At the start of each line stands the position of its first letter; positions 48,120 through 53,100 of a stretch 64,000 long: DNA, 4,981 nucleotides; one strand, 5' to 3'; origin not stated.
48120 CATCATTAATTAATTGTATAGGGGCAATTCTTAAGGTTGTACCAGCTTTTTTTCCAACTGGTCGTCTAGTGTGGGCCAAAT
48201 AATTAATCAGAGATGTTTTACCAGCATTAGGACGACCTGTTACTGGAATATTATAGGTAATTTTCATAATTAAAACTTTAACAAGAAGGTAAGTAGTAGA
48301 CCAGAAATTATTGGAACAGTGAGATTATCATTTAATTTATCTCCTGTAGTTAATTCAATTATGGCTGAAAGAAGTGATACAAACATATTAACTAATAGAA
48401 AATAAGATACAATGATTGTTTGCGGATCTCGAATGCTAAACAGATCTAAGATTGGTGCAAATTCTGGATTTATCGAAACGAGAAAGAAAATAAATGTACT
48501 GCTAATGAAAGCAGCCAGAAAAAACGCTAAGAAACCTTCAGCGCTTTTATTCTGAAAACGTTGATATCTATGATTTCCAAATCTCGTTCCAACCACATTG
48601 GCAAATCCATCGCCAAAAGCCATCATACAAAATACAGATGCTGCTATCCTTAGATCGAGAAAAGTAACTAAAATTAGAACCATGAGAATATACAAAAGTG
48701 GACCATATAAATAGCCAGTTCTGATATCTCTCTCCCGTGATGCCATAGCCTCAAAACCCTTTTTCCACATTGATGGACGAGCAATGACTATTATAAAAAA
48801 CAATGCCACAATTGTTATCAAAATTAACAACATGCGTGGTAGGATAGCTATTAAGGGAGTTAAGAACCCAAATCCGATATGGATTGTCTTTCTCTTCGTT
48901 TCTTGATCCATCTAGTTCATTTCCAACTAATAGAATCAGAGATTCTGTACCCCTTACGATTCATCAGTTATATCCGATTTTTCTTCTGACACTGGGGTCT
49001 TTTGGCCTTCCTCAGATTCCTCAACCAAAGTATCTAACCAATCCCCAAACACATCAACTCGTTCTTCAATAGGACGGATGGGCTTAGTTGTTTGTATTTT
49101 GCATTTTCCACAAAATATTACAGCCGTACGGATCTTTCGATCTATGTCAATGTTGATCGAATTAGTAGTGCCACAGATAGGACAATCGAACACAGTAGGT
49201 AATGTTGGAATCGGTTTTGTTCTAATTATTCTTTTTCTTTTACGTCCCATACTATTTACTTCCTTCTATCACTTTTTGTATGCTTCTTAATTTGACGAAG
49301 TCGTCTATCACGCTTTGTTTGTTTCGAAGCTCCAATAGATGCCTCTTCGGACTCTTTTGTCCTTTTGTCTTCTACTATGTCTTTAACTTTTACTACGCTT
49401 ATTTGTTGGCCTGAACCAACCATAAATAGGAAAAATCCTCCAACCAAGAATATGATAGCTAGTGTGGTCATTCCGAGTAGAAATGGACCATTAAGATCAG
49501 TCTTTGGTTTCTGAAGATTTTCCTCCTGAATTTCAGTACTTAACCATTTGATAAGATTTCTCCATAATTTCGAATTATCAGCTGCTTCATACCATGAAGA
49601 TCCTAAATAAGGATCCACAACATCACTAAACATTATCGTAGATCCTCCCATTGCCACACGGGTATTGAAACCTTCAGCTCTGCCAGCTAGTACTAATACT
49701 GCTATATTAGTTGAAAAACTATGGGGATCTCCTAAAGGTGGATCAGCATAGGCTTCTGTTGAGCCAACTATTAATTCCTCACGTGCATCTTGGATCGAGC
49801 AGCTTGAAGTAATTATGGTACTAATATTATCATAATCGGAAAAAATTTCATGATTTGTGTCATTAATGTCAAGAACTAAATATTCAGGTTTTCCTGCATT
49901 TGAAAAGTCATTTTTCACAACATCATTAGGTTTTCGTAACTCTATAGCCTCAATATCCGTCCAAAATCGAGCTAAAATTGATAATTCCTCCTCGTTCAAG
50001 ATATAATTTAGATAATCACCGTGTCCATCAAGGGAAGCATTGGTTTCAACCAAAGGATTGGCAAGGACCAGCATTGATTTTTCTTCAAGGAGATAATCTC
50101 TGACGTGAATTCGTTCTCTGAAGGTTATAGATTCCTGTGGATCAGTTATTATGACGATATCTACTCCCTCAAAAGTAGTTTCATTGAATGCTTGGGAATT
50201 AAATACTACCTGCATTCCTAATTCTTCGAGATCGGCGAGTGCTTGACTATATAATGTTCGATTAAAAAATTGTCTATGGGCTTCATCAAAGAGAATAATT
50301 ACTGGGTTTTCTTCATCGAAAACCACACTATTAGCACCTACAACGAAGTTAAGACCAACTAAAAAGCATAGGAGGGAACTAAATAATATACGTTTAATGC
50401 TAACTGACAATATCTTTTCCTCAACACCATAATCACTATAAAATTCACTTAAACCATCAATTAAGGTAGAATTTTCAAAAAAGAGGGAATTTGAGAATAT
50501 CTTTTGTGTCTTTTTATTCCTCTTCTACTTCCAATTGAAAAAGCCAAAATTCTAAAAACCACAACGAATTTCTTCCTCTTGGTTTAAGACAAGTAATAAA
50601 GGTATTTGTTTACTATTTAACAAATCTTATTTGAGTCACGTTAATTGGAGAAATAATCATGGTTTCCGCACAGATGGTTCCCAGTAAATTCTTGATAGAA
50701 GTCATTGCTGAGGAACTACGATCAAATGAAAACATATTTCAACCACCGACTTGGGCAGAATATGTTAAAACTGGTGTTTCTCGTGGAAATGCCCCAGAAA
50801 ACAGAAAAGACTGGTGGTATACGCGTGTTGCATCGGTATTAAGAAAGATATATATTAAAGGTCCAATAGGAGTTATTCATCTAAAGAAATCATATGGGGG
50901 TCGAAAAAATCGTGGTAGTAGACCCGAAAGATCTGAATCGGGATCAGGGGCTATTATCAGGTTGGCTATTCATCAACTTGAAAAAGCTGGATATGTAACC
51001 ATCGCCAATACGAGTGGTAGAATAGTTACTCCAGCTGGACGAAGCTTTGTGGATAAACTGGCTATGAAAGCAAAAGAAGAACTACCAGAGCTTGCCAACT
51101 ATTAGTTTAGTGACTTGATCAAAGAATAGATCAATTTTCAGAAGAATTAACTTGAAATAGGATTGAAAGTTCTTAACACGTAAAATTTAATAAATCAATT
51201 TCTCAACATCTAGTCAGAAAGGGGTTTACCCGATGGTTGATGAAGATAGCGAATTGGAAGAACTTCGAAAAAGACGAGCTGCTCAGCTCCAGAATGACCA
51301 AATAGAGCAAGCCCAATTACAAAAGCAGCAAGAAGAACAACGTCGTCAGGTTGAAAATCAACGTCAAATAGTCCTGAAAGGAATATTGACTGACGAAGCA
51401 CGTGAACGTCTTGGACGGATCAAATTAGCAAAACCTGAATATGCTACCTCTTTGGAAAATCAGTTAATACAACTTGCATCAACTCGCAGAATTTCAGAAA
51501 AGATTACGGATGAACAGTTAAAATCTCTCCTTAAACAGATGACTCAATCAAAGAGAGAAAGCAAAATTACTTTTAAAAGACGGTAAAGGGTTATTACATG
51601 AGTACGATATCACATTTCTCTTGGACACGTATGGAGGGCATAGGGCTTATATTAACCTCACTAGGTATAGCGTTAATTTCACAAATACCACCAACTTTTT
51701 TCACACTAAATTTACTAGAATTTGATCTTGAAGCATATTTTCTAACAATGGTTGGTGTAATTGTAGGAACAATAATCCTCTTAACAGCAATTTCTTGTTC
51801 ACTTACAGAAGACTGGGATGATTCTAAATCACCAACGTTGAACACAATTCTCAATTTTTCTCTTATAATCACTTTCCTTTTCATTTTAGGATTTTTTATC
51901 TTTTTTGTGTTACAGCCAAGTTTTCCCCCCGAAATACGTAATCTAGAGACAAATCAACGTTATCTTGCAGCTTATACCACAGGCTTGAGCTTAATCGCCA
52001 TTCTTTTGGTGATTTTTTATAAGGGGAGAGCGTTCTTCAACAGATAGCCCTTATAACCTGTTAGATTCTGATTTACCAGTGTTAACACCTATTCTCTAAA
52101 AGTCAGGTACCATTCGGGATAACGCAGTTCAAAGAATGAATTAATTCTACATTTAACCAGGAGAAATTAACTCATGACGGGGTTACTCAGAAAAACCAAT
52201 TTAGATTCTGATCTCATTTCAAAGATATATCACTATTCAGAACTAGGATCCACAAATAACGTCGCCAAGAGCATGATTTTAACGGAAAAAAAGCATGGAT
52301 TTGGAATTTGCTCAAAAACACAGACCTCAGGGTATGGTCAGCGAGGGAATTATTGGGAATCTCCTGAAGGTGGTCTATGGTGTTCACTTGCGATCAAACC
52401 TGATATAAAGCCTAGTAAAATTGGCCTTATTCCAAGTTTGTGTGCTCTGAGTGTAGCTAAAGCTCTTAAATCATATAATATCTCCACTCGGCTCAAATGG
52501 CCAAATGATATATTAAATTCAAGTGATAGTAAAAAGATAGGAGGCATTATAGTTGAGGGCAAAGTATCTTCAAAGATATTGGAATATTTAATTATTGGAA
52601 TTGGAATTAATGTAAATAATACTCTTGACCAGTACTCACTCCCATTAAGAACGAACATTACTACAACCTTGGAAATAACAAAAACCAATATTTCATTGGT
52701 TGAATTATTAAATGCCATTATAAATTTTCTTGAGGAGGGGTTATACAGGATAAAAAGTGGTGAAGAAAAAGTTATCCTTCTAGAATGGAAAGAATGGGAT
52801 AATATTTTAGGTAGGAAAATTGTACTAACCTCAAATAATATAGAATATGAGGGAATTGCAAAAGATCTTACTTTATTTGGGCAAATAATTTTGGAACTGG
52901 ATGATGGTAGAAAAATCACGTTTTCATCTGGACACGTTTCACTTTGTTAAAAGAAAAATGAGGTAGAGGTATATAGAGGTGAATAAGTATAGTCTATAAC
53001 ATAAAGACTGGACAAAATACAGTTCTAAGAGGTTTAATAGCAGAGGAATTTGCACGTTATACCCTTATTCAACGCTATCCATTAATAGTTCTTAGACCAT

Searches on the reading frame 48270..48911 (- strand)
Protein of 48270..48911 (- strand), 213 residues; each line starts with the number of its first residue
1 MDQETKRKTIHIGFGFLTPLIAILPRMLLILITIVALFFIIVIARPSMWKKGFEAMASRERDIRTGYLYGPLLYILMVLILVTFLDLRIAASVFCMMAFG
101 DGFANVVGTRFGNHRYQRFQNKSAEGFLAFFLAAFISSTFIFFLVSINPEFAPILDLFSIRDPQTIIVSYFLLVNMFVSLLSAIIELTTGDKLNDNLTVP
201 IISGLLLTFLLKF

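Call 55: search_protein_families(library=pfam, proteins=[window:48270-48911:-], max_evalue=0.001)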
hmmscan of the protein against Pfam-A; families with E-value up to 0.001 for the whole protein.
window:48270-48911:- (213 aa): 1 family
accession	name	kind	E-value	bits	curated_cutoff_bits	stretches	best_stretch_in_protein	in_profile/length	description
PF01148.25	CTP_transf_1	-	0.00067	20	24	1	34-183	81-215/264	Cytidylyltransferase family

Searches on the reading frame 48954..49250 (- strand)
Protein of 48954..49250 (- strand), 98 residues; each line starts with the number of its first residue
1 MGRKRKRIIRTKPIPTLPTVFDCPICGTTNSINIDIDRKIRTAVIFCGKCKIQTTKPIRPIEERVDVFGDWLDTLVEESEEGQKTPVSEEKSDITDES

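Call 55: search_protein_families(library=pfam, proteins=[window:48954-49250:-], max_evalue=0.001)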
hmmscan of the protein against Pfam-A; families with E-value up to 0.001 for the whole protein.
window:48954-49250:- (98 aa): 1 family
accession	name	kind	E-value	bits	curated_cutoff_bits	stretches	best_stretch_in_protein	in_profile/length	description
PF05129.18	Zn_ribbon_Elf1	-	6.1e-20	71.6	29.8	1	3-75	3-77/79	Transcription elongation factor Elf1 like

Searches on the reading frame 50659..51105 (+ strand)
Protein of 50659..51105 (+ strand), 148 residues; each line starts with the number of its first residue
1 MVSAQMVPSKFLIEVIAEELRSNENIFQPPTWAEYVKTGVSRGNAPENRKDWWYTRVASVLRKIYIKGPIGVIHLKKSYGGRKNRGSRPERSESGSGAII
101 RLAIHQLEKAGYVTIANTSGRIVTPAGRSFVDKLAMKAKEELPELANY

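Call 55: search_protein_families(library=pfam, proteins=[window:50659-51105:+], max_evalue=0.001)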
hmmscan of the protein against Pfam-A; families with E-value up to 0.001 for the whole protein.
window:50659-51105:+ (148 aa): 1 family
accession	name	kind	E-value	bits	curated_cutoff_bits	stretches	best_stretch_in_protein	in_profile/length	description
PF01090.25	Ribosomal_S19e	-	3.1e-47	160.2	29.4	1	4-140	2-136/137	Ribosomal protein S19e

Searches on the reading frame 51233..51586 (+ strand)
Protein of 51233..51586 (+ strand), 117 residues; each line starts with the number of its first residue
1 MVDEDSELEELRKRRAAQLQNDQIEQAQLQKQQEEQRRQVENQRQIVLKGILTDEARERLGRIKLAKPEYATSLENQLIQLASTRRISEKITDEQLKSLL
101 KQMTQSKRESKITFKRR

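Call 55: search_protein_families(library=pfam, proteins=[window:51233-51586:+], max_evalue=0.001)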
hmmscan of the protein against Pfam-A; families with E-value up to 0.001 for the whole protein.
window:51233-51586:+ (117 aa): 1 family
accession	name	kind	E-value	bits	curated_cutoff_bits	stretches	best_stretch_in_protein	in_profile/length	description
PF01984.25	dsDNA_bind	-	2.4e-29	102.1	26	1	11-117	1-106/106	Double-stranded DNA-binding domain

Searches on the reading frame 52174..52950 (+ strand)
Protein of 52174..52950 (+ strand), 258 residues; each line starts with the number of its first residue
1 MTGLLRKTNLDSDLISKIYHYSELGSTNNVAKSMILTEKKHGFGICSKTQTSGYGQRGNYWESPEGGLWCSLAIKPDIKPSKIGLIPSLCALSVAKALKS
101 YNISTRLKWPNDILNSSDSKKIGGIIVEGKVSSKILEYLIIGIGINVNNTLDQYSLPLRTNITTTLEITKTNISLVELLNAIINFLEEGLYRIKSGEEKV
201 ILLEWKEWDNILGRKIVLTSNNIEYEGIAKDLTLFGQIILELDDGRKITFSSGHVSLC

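Call 55: search_protein_families(library=pfam, proteins=[window:52174-52950:+], max_evalue=0.001)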
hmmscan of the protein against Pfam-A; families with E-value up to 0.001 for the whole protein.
window:52174-52950:+ (258 aa): 2 families
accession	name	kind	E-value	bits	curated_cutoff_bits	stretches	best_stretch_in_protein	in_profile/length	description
PF03099.24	BPL_LplA_LipB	-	1.5e-20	73.9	21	1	26-146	7-133/133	Biotin/lipoate A/B protein ligase family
PF02237.23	BPL_C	-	6.4e-06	26.4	21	1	212-257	2-47/48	Biotin protein ligase C terminal domain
